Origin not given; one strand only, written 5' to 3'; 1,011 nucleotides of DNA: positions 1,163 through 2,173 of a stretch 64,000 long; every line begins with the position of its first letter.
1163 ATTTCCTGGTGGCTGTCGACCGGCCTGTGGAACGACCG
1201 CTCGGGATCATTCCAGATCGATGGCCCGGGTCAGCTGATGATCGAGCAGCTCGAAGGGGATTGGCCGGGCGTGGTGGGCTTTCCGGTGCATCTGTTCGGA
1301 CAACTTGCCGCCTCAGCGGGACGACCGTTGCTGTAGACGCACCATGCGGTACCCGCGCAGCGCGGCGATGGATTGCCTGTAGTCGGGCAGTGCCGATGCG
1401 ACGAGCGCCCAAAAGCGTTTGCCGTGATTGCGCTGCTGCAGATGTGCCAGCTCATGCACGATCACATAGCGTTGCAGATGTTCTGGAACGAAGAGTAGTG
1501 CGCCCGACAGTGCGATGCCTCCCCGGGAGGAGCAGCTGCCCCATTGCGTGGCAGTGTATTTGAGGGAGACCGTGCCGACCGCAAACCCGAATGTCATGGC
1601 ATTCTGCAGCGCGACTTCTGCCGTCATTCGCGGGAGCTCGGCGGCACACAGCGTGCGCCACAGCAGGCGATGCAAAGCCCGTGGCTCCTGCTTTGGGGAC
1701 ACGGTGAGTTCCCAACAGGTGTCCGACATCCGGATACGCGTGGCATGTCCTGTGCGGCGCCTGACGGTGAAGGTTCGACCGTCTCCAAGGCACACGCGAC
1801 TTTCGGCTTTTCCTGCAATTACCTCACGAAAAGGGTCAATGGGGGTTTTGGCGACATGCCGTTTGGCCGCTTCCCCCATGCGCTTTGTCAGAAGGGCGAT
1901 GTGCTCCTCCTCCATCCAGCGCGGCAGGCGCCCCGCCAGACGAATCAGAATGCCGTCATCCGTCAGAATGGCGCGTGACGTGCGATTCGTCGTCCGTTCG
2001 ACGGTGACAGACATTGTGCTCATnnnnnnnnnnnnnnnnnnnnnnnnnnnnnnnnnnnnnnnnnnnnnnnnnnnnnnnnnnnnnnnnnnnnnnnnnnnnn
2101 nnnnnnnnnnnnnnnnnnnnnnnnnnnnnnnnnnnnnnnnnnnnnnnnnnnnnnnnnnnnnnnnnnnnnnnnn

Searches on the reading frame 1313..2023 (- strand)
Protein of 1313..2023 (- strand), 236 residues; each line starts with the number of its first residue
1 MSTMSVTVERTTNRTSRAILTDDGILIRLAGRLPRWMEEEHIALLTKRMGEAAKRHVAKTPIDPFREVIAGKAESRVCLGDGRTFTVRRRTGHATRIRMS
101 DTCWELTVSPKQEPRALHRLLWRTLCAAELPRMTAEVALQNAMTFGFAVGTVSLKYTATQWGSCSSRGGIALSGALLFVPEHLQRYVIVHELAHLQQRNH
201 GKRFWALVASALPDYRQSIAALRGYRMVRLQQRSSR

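Call 12: search_protein_families(library=pfam, proteins=[window:1313-2023:-], max_evalue=0.01)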
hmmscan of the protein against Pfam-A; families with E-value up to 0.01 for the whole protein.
window:1313-2023:- (236 aa): 3 families
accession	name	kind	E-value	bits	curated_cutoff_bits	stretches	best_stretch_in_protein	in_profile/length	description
PF01863.23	YgjP-like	-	2.3e-31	109.8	26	1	33-223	17-205/207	YgjP-like, metallopeptidase domain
PF10263.15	SprT-like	-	0.0066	16.7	25.6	0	145-208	14-92/108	SprT-like family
PF08325.16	WLM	-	0.0077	16.8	26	0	186-209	85-108/190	WLM domain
